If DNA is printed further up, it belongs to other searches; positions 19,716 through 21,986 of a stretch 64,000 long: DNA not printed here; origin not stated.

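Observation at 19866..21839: PAS-PAS-cyclase with substituted transition-state residues: candidate novel sensory (pseudo)cyclase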

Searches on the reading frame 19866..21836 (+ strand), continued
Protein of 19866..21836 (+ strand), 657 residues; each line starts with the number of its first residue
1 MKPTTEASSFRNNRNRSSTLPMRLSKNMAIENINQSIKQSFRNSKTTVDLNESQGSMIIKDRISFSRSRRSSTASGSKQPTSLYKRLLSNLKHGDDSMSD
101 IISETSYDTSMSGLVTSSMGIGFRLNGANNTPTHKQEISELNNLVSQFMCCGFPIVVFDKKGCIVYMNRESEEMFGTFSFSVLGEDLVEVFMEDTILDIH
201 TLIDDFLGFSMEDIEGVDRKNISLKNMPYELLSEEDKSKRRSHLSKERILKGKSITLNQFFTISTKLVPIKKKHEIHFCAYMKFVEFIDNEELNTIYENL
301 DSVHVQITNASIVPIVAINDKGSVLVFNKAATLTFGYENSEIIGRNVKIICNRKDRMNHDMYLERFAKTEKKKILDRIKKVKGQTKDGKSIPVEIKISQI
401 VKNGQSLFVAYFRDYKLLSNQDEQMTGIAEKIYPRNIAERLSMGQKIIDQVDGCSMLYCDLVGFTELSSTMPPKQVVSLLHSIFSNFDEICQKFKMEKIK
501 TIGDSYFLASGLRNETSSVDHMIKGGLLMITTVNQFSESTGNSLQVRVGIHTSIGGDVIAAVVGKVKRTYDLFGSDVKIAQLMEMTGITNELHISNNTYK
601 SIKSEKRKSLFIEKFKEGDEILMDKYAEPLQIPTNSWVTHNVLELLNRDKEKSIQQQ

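Call 32: list_cluster_members(proteins=[P0108, P0138, P0144, P0082, P0104, P0113, P0136, P0126, P0128, P0112])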
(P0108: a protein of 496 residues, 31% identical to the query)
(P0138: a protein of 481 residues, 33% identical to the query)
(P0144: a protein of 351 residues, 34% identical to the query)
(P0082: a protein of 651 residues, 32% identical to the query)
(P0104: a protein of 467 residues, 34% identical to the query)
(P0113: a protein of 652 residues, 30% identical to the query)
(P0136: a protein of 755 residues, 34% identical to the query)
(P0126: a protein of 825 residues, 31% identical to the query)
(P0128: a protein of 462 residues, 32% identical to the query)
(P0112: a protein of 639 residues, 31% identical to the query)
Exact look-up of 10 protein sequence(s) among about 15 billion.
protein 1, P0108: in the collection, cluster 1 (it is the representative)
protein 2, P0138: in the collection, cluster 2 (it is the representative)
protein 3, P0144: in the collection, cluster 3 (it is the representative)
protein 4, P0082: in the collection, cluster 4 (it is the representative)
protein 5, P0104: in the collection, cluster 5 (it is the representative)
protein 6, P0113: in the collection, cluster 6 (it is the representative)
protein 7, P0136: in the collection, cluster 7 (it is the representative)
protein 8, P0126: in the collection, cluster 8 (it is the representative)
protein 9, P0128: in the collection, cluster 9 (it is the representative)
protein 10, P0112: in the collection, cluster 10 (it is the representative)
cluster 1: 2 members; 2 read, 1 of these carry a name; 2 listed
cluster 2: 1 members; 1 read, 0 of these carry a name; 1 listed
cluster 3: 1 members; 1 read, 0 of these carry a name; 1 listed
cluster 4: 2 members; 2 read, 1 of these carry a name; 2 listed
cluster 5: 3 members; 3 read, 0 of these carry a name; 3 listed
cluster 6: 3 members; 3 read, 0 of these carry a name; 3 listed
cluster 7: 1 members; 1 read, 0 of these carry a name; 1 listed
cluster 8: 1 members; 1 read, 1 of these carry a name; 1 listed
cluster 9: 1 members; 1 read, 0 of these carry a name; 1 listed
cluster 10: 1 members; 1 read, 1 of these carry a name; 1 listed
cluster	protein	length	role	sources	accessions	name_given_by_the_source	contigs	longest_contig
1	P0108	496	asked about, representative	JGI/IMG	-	-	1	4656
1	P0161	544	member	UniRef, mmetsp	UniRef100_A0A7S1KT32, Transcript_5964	Guanylate cyclase n=1 Tax=Percolomonas cosmopolitus TaxID=63605 RepID=A0A7S1KT32_9EUKA | Transcript_5964/g.22639 ORF Transcript_5964/g.22639 Transcript_5964/m.22639 type:complete ...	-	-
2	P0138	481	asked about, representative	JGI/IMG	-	-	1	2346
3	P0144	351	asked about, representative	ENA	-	-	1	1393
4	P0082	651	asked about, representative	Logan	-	-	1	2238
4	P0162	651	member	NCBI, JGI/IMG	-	PAS domain S-box-containing protein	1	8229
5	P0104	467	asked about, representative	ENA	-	-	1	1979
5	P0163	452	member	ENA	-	-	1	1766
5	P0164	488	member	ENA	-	-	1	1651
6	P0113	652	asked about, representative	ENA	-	-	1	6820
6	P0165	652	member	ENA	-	-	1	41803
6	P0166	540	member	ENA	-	-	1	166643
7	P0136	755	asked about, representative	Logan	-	-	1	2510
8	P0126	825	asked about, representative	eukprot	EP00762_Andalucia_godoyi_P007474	ANDGO_07835.mRNA.1 Adenylate cyclase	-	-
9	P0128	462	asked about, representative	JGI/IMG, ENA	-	-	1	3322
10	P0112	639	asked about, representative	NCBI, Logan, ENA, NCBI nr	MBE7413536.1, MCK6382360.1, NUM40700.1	MAG: PAS domain S-box protein [Leptospiraceae bacterium] | PAS domain S-box protein [Leptospiraceae bacterium]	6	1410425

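Call 48: predict_structure(alignment_id=A2)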
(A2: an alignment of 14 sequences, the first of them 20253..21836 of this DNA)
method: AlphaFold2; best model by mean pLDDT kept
length: 528 residues; sequences in the alignment: 14
mean_pLDDT: 77.9   pTM: 0.42
mean pLDDT of the five models: 77.9, 77.5, 76.1, 75.3, 72.6
residues with pLDDT >= 90: 98; 70-90: 298; 50-70: 84; < 50: 48
segments of 3 or more residues with pLDDT < 50: 1-3, 158-164, 166-168, 289-305, 315-317, 435-439, 524-528
pLDDT, mean of each block of 10 residues (from residue 1): 53 70 85 89 88 88 90 88 66 75 85 88 82 89 83 72 49 59 80 86 87 88 84 75 63 87 84 76 68 44 48 53 85 85 85 90 87 85 72 91 88 88 85 55 83 90 93 88 89 67 88 64 46
secondary structure, 60 per line:
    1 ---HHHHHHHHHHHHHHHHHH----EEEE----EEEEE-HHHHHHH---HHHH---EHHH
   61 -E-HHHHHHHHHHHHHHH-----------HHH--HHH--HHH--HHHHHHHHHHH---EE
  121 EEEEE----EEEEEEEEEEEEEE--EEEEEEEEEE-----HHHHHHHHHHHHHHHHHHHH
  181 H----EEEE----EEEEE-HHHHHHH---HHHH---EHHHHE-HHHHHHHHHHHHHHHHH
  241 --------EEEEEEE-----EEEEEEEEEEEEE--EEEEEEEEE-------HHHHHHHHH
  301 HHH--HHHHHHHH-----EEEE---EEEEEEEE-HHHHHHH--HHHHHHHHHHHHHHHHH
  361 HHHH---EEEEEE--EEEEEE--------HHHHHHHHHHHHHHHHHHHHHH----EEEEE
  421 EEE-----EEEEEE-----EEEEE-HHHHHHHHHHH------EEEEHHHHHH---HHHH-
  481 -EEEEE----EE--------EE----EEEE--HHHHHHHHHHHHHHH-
elements in order: H4-21 E26-29 E34-38 H40-46 H50-53 H64-78 H105-115 E119-125 E130-143 E146-155 H161-181 E186-189 E194-198 H200-206 H210-213 H218-221 H224-240 E249-255 E261-273 E276-284 H292-303 H306-313 E319-322 E326-333 H335-341 H344-364 E368-373 E376-381 H390-411 E416-423 E429-434 E440-444 H446-456 E463-466 H467-472 H476-479 E482-486 E507-510 H513-527

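Call 51: fold_search(model_id=the predicted structure, library=pdb)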
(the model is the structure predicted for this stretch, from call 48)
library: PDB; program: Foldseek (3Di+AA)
matches with E <= 10: 1643; with E <= 0.001: 738
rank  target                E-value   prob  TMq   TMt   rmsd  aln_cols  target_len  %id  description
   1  8hbe_A                3.4e-18  1.00  0.33  0.33  20.5       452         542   16  Structure of human soluble guanylate cyclase in the inactive state at 3.1 angstrom (released 2023-04-19)
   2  7d9t_A                3.5e-17  1.00  0.32  0.33  22.4       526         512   16  Structure of human soluble guanylate cyclase in the cinciguat-bound inactive state (released 2021-08-11)
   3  9cmf_A                4.4e-17  1.00  0.21  0.16  24.3       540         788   10  Substrate bound DosP (released 2024-11-20)
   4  8hbf_A                7.3e-17  1.00  0.33  0.33  26.1       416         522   18  Structure of human soluble guanylate cyclase in the NO+Rio state at 3.1 angstrom (released 2023-04-19)
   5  8hbh_A                1.6e-16  1.00  0.32  0.32  27.0       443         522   17  Structure of human soluble guanylate cyclase in the NO-activated state at 3.1 angstrom (released 2023-04-19)
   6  6jt2_B                1.8e-16  1.00  0.33  0.31  26.6       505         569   14  Structure of human soluble guanylate cyclase in the NO activated state (released 2019-09-04)
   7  7d9r_A                4.5e-16  1.00  0.34  0.35  25.9       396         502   17  Structure of huamn soluble guanylate cyclase in the riociguat and NO-bound state (released 2021-08-11)
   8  6jt0_A                7.5e-16  1.00  0.32  0.31  21.3       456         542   14  Structure of human soluble guanylate cyclase in the unliganded state (released 2019-08-28)
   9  9bkv_A                8.9e-16  1.00  0.21  0.15  18.5       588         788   10  DosP R97A bent form (released 2024-11-20)
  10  8hbe_B                1.4e-15  1.00  0.32  0.30  19.8       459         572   15  Structure of human soluble guanylate cyclase in the inactive state at 3.1 angstrom (released 2023-04-19)
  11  9ce0_B                1.5e-15  1.00  0.21  0.15  24.3       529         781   10  DosP Apo Bent form (released 2024-11-20)
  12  6jt2_A                1.8e-15  1.00  0.33  0.35  24.8       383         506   18  Structure of human soluble guanylate cyclase in the NO activated state (released 2019-09-04)
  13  9bkv_B                2.8e-15  1.00  0.21  0.16  24.2       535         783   10  DosP R97A bent form (released 2024-11-20)
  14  8js5_F                3.9e-15  1.00  0.25  0.52  15.0       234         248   18  Dimeric PAS domains of oxygen sensor FixL with ferric unliganded heme (released 2024-06-26)
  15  8js5_A                3.9e-15  1.00  0.27  0.51  13.9       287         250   16  Dimeric PAS domains of oxygen sensor FixL with ferric unliganded heme (released 2024-06-26)
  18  8js5_G                7.7e-15  1.00  0.26  0.52  14.4       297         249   16  Dimeric PAS domains of oxygen sensor FixL with ferric unliganded heme (released 2024-06-26)
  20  8js5_C                9.1e-15  1.00  0.27  0.52  10.4       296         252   16  Dimeric PAS domains of oxygen sensor FixL with ferric unliganded heme (released 2024-06-26)
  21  8js5_B                1.2e-14  1.00  0.26  0.51  13.6       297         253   16  Dimeric PAS domains of oxygen sensor FixL with ferric unliganded heme (released 2024-06-26)
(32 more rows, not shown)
